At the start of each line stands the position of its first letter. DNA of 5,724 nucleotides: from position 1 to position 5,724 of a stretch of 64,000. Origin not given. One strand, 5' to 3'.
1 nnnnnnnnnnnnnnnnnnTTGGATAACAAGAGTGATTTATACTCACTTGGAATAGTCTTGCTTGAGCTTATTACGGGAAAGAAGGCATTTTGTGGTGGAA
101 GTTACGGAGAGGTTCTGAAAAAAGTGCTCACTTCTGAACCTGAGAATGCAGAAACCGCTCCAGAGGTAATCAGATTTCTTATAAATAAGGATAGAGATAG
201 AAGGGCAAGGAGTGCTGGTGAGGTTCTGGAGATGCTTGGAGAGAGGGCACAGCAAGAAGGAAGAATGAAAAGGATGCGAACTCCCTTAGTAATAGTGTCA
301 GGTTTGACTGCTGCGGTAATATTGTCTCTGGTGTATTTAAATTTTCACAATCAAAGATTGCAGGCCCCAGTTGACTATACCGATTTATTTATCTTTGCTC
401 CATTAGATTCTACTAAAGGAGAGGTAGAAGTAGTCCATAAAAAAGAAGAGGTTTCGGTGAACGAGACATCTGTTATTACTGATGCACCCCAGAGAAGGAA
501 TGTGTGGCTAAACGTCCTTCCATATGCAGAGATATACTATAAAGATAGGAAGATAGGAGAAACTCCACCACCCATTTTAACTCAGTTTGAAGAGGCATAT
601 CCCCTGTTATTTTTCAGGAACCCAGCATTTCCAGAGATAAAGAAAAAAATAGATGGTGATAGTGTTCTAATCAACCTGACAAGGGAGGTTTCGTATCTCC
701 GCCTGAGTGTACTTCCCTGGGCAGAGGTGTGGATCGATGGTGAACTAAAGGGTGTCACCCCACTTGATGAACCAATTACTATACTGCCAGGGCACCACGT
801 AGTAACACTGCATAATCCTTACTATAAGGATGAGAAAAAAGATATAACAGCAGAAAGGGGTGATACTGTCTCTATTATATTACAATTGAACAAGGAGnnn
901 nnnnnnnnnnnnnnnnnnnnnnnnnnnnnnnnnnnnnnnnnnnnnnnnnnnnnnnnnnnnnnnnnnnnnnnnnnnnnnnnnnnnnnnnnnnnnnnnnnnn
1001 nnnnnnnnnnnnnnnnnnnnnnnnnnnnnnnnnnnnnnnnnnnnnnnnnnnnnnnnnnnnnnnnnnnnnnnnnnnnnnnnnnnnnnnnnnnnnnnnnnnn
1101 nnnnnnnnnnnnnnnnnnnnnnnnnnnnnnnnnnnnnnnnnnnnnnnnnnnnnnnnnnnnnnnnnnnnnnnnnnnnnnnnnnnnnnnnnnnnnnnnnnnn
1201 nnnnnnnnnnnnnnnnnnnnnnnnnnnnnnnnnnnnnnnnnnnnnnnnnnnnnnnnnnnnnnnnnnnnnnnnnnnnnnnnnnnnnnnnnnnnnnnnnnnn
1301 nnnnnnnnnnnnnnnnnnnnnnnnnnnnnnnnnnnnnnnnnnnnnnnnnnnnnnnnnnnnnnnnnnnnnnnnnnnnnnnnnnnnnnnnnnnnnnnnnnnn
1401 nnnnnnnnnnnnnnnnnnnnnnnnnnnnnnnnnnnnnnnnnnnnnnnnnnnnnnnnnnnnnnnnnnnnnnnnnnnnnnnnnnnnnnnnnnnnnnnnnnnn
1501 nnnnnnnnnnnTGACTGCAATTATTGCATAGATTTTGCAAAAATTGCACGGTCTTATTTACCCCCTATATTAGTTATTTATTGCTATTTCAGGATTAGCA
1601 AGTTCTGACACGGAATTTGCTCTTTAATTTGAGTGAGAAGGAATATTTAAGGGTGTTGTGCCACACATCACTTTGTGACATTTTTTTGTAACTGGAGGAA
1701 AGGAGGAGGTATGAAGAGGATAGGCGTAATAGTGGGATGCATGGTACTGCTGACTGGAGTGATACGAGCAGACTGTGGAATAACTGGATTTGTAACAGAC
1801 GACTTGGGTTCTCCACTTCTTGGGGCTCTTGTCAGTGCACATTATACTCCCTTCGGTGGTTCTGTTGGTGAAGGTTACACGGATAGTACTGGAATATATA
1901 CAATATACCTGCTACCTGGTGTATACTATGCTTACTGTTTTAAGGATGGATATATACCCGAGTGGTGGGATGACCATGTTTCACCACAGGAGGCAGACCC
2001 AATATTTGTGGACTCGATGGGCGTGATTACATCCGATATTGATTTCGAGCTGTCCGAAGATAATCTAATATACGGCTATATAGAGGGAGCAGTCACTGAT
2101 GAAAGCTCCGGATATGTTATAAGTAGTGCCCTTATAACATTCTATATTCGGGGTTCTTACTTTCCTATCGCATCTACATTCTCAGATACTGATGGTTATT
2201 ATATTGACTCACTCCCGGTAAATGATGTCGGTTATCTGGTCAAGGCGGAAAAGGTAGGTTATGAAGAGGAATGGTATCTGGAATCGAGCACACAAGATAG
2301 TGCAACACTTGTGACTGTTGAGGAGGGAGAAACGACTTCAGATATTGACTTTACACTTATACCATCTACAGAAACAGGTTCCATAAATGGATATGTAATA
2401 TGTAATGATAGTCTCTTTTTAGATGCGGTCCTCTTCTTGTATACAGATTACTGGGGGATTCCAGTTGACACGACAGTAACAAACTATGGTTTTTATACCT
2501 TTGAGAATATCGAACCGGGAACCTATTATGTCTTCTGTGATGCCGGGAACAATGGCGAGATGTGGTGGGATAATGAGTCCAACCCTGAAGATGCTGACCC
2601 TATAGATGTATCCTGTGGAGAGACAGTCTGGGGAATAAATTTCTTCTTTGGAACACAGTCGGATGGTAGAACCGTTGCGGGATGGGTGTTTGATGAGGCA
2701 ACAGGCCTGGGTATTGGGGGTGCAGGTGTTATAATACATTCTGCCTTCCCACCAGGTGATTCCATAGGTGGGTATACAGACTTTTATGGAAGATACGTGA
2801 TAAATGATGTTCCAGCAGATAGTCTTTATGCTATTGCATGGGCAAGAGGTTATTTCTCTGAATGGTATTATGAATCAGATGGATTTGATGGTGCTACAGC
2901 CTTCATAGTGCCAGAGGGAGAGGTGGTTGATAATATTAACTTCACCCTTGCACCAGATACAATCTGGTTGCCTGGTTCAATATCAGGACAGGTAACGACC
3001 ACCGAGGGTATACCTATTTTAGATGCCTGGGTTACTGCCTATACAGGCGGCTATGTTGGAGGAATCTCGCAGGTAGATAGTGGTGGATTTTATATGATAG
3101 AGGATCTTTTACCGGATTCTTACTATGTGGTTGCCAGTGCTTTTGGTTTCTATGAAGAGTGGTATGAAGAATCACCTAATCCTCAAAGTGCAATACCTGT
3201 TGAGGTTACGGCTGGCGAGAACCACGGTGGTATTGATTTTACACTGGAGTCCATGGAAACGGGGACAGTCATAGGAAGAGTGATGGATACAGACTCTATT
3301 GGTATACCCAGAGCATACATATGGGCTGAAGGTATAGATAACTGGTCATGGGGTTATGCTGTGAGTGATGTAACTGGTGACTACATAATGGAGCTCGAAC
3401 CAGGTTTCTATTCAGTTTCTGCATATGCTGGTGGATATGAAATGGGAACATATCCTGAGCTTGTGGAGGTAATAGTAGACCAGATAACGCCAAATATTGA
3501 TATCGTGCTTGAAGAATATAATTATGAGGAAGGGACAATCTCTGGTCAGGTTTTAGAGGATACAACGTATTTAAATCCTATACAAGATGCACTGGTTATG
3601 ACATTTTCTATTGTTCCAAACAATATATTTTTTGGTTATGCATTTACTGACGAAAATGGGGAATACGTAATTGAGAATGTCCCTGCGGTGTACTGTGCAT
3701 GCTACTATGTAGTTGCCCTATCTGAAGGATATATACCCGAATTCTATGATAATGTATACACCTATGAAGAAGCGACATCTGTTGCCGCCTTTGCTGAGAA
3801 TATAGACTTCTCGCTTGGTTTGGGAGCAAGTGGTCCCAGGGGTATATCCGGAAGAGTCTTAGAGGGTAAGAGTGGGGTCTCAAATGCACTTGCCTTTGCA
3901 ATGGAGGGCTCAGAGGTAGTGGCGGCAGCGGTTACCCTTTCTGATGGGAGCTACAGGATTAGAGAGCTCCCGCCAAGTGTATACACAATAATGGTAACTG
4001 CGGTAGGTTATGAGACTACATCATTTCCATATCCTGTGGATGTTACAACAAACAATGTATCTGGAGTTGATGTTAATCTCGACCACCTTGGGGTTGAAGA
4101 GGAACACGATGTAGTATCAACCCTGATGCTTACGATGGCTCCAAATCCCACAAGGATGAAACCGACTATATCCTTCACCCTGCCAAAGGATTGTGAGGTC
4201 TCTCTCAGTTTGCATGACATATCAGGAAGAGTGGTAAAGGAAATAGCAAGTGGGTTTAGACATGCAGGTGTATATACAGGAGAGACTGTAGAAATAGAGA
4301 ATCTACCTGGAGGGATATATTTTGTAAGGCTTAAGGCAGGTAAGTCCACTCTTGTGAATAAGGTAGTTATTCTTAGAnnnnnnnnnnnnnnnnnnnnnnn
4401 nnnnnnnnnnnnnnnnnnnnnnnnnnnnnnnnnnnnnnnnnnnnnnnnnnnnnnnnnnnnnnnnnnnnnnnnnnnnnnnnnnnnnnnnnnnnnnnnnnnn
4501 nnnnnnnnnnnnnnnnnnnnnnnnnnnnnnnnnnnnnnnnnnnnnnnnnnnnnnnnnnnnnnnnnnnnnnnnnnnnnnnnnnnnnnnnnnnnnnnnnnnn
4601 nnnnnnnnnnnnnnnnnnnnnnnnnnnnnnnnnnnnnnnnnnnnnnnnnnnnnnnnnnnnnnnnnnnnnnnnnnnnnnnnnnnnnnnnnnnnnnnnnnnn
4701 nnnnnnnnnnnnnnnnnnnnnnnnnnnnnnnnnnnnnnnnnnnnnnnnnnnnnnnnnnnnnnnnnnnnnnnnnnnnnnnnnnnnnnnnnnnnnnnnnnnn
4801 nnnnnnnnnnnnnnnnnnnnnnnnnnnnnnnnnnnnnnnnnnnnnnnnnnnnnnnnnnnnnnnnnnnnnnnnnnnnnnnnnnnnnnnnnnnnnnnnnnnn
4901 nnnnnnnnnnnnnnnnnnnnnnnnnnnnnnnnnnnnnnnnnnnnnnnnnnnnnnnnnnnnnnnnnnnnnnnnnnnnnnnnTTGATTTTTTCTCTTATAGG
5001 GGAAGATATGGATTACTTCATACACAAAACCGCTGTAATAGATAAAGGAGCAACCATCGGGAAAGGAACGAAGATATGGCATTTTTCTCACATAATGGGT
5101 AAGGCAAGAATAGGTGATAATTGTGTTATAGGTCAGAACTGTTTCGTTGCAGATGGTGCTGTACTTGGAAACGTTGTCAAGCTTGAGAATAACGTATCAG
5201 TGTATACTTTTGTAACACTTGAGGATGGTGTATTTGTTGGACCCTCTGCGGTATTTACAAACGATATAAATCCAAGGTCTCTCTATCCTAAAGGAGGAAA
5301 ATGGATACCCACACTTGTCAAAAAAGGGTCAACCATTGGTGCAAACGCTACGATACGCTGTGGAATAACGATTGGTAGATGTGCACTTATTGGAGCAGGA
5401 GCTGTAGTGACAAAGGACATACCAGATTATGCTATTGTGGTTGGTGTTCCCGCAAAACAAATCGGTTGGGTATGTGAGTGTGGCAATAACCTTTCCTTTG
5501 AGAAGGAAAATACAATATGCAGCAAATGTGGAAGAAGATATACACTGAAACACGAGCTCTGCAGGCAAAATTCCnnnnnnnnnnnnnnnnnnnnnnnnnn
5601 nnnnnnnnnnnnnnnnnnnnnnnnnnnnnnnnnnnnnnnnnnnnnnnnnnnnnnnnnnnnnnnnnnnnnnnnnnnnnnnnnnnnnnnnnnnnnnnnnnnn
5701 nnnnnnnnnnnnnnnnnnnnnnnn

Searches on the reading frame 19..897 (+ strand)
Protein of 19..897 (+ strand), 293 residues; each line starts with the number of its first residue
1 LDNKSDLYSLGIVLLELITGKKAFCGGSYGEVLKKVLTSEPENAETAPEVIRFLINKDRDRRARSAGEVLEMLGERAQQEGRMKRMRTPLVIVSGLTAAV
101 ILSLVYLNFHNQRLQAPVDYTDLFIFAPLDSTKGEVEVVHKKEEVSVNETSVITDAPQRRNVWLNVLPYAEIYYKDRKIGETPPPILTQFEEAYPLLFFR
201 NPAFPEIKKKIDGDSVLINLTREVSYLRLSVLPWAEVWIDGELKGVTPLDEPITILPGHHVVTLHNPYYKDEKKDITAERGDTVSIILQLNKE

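Call 53: search_protein_families(library=pfam, proteins=[window:19-897:+], max_evalue=0.001)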
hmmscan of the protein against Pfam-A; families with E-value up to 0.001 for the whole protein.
window:19-897:+ (293 aa): 1 family
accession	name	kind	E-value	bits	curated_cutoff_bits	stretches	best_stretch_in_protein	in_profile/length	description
PF08308.17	PEGA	-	1.8e-08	34.6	20.8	1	235-292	13-69/71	PEGA domain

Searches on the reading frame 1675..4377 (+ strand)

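Call 53: search_protein_families(library=pfam, proteins=[window:1675-4377:+], max_evalue=0.001)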
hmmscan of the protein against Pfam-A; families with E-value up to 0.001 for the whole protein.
window:1675-4377:+ (901 aa): 4 families
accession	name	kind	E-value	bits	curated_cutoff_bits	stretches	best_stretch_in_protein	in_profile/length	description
PF13620.12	CarboxypepD_reg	-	1e-57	192.8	32.3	5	724-802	2-81/82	Carboxypeptidase regulatory-like domain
PF13715.12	CarbopepD_reg_2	-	6e-17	61.9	32.2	1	724-802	1-76/88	CarboxypepD_reg-like domain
PF18962.6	Por_Secre_tail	-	5.4e-09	36.7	27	1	823-899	3-75/75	Secretion system C-terminal sorting domain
PF17210.9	SdrD_B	-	4e-06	27.4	29.7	0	264-303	39-79/112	SdrD B-like domain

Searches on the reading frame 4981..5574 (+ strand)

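Call 53: search_protein_families(library=pfam, proteins=[window:4981-5574:+], max_evalue=0.001)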
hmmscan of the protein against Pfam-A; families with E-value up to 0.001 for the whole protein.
window:4981-5574:+ (198 aa): 3 families
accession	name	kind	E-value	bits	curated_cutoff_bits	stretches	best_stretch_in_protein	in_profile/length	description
PF00132.30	Hexapep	-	2.3e-25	87.6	27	3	23-57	1-35/36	Bacterial transferase hexapeptide (six repeats)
PF14602.12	Hexapep_2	-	4.6e-14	52.3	27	2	43-75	3-33/34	Hexapeptide repeat of succinyl-transferase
PF25084.1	LbH_EIF2B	-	7.9e-09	35.9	54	1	13-78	11-74/105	EIF2B subunit epsilon LbH domain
